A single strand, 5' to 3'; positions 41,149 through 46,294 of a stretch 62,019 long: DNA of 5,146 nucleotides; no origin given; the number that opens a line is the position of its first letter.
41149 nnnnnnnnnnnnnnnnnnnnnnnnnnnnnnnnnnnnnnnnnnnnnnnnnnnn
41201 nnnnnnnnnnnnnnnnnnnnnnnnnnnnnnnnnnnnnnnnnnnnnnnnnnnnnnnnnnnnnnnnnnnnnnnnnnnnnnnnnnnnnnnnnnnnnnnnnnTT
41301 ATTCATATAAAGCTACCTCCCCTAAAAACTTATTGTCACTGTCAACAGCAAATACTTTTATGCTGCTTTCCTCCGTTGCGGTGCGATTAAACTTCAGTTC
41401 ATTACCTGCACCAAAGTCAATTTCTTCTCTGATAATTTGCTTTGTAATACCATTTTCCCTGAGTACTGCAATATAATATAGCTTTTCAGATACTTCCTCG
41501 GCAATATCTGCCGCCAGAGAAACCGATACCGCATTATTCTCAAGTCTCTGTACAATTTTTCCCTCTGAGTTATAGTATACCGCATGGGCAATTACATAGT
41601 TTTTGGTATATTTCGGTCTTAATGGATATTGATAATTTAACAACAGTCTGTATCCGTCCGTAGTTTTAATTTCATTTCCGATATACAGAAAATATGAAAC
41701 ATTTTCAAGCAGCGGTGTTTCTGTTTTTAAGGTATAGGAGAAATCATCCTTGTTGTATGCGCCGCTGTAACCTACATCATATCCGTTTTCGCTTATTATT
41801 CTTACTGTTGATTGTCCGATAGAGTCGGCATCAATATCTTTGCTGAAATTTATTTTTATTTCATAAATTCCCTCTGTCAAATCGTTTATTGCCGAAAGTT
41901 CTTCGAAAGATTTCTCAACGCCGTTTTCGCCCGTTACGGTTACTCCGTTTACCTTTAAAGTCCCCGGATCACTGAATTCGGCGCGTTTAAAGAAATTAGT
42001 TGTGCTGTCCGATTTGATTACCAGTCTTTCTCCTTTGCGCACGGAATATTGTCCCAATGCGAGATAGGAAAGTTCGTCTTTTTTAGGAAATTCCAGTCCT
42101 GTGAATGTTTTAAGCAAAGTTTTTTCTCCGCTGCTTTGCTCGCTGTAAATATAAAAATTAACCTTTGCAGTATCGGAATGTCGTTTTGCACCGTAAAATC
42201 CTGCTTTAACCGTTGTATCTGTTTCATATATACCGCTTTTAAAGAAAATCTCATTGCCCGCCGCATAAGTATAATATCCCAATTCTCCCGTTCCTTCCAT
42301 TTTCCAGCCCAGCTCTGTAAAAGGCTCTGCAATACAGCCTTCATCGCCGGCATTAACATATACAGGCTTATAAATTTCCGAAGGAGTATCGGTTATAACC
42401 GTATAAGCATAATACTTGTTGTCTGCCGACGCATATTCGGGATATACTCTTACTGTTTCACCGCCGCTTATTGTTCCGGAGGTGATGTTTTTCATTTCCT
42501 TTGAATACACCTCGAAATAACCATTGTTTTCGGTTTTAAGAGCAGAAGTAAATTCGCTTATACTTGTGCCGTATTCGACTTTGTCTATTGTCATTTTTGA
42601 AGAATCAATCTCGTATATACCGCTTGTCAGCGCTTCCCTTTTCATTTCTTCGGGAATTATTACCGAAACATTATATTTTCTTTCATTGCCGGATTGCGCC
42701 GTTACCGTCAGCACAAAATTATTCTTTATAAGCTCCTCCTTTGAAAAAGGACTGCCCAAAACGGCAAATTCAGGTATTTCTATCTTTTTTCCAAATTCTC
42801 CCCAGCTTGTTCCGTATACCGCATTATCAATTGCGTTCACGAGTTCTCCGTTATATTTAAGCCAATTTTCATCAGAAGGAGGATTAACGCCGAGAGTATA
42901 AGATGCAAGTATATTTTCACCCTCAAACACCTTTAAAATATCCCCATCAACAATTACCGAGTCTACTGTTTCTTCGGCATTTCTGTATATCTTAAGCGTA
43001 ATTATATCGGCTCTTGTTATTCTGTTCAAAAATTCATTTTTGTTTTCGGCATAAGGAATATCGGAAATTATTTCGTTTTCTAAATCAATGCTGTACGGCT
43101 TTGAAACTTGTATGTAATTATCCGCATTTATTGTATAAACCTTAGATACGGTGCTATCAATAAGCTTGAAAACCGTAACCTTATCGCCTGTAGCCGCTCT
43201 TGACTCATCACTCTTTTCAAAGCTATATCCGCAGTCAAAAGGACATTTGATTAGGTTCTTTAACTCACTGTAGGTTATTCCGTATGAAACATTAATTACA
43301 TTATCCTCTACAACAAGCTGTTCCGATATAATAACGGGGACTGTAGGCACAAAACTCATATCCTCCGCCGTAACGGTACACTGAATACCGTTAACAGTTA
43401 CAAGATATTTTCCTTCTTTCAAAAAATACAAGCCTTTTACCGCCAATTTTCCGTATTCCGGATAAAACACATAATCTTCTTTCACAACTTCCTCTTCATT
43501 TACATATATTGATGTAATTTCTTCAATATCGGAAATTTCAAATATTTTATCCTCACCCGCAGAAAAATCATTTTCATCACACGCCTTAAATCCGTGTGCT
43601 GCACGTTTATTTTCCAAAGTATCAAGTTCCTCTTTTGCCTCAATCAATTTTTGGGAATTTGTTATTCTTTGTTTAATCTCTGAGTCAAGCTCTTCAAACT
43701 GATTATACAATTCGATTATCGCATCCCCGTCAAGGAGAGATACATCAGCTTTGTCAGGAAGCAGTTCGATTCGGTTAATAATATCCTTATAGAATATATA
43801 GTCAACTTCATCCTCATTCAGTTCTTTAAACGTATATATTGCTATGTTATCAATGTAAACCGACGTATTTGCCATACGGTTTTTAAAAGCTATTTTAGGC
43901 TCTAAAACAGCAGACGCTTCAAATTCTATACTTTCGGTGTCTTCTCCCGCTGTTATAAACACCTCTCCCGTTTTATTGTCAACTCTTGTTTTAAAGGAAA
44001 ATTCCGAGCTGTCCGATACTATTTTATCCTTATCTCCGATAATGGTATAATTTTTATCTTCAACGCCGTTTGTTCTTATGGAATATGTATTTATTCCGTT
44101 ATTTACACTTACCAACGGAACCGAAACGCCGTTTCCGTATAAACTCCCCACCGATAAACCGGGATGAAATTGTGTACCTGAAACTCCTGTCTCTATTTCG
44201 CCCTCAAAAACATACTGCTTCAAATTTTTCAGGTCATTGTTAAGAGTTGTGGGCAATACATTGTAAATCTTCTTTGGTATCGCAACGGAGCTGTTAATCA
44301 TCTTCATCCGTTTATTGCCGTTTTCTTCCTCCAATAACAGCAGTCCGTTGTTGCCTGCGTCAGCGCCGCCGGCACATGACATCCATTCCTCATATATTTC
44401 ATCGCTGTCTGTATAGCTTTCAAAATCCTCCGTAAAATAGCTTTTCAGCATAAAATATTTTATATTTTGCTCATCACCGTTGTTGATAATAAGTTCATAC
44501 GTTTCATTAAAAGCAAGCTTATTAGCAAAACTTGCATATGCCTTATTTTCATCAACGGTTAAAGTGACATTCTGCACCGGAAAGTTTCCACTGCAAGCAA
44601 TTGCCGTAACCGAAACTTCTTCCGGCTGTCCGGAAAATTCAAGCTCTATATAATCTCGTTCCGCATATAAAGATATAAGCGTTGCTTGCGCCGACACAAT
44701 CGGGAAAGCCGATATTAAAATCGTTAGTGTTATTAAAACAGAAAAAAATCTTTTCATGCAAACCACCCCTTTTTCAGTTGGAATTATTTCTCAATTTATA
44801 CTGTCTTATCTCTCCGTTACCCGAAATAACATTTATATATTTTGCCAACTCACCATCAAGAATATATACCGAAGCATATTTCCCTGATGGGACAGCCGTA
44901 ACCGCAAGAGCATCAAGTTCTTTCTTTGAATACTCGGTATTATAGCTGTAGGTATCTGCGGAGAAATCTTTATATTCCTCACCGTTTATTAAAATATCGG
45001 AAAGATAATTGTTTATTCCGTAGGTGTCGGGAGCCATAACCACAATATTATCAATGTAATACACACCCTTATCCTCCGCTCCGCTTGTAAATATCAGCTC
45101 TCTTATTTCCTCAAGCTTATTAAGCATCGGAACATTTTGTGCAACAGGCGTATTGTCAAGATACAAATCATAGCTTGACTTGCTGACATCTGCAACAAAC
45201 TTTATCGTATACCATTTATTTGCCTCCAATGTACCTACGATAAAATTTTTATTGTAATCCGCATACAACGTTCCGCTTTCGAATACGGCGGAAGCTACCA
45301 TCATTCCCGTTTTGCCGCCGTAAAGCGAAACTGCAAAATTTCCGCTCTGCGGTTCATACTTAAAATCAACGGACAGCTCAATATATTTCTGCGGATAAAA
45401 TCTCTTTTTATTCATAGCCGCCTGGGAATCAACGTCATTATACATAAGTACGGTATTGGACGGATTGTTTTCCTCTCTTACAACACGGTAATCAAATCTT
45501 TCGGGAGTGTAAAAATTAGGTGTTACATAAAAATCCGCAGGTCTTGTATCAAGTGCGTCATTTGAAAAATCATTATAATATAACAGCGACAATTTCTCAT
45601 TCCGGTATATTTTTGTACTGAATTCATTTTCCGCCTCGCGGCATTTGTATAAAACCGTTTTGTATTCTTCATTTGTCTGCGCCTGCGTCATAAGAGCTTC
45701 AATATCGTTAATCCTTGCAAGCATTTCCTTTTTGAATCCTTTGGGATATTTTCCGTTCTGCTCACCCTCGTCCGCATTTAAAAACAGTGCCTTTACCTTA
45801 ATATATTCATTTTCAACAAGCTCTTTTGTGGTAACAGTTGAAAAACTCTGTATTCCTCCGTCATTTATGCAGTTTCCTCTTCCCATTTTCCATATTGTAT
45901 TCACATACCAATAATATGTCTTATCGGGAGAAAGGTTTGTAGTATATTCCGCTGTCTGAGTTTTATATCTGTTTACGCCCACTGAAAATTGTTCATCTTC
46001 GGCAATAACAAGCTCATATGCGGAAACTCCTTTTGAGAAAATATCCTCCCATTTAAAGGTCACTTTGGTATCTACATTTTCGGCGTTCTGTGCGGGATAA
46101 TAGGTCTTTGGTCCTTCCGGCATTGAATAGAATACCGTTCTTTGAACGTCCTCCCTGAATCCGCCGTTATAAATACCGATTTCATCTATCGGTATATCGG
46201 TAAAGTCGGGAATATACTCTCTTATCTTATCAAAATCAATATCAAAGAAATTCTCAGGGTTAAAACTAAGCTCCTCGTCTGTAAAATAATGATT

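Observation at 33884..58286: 24-kb operon of eight secreted giant proteins (three parallel beta-helix enzymes interleaved with SLH anchors) behind an LplABC-type importer: an uncharacterised Gram-positive surface glycan-processing apparatus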

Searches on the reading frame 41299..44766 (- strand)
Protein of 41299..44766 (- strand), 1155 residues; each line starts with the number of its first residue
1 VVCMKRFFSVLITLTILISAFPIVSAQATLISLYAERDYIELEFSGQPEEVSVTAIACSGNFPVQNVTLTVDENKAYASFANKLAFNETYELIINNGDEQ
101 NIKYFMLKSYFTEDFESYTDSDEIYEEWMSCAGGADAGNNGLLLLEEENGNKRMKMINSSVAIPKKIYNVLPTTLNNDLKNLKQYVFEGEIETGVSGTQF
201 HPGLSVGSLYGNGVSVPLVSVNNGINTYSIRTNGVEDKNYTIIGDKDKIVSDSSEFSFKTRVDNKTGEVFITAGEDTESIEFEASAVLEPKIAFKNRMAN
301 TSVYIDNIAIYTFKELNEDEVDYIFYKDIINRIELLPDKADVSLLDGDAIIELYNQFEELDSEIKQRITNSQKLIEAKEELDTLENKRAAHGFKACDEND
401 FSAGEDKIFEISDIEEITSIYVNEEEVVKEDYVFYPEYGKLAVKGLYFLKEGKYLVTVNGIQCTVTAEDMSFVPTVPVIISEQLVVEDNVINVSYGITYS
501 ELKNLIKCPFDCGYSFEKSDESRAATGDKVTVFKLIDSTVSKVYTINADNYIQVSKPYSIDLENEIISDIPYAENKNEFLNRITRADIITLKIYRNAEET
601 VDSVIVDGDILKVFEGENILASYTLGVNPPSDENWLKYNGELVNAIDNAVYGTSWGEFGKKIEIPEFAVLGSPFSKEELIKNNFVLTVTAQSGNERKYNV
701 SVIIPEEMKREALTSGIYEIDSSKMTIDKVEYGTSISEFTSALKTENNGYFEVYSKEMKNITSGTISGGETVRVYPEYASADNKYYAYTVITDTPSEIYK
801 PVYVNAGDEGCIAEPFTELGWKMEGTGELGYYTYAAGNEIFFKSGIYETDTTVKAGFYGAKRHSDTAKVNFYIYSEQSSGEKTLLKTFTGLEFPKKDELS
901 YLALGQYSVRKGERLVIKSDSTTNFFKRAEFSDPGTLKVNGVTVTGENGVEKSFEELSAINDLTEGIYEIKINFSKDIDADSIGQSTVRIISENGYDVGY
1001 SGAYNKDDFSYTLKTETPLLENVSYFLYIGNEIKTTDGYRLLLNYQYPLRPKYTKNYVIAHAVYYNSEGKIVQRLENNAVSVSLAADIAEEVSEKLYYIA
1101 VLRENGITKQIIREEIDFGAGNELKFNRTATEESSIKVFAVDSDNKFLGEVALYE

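Call 4: search_protein_families(library=pfam, proteins=[window:41299-44766:-], max_evalue=0.01)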
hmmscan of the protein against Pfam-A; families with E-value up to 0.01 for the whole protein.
window:41299-44766:- (1155 aa): 1 family
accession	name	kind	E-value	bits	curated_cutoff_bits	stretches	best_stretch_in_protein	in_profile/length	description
PF13205.12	Big_5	-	7.2e-06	27.1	23.6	1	969-1041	24-95/105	Bacterial Ig-like domain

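Call 5: search_protein_families(library=ncbifam, proteins=[window:41299-44766:-], max_evalue=0.01)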
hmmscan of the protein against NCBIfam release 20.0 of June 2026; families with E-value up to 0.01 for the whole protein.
window:41299-44766:- (1155 aa): 1 family
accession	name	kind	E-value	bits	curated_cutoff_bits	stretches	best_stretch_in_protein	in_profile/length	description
NF053727.1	iron_NGO0322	subfamily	0.0039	16.8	125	1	118-183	40-107/158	NGO0322 family iron-responsive protein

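Call 56: search_protein_families(library=pfam, proteins=[window:41299-44766:-], max_evalue=5)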
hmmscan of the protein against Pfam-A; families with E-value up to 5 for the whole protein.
window:41299-44766:- (1155 aa): 2 families
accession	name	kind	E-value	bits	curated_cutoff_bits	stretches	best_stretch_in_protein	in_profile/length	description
PF13205.12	Big_5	-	7.2e-06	27.1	23.6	2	969-1041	24-95/105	Bacterial Ig-like domain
PF07550.17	Shr-like_HID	-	0.014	16.4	22.3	1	414-458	25-67/82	Heme-binding protein Shr-like, Hb-interacting domain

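Call 82: search_solved_structures(query=window:41299-44766:-, max_evalue=1)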
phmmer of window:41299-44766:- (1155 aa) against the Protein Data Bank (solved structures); distinct sequences matched with E-value up to 1: 0.

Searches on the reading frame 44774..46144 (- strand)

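Call 56: search_protein_families(library=pfam, proteins=[window:44774-46144:-], max_evalue=5)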
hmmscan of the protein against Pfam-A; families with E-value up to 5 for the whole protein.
window:44774-46144:- (456 aa): 6 families
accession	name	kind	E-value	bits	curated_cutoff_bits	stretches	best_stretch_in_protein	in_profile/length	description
PF22585.3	Sialidase-like_CBM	-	0.0018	18.7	27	1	230-357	15-144/156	Sialidase-like, CBM domain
PF24489.1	Ig_J_second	-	0.0043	17.5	27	1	28-93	26-87/105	Tip attachment protein J second Ig-like domain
PF19537.4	DUF6061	-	0.065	13.4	23.7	0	165-192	27-54/81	Family of unknown function (DUF6061)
PF00041.27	fn3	-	0.083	13.5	25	1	24-90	12-75/84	Fibronectin type III domain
PF25642.1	DUF7944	-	0.11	13.5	27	1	139-178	34-73/82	Domain of unknown function (DUF7944)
PF24937.1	DUF7754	-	0.18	12.3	27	1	148-182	22-56/65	Domain of unknown function (DUF7754)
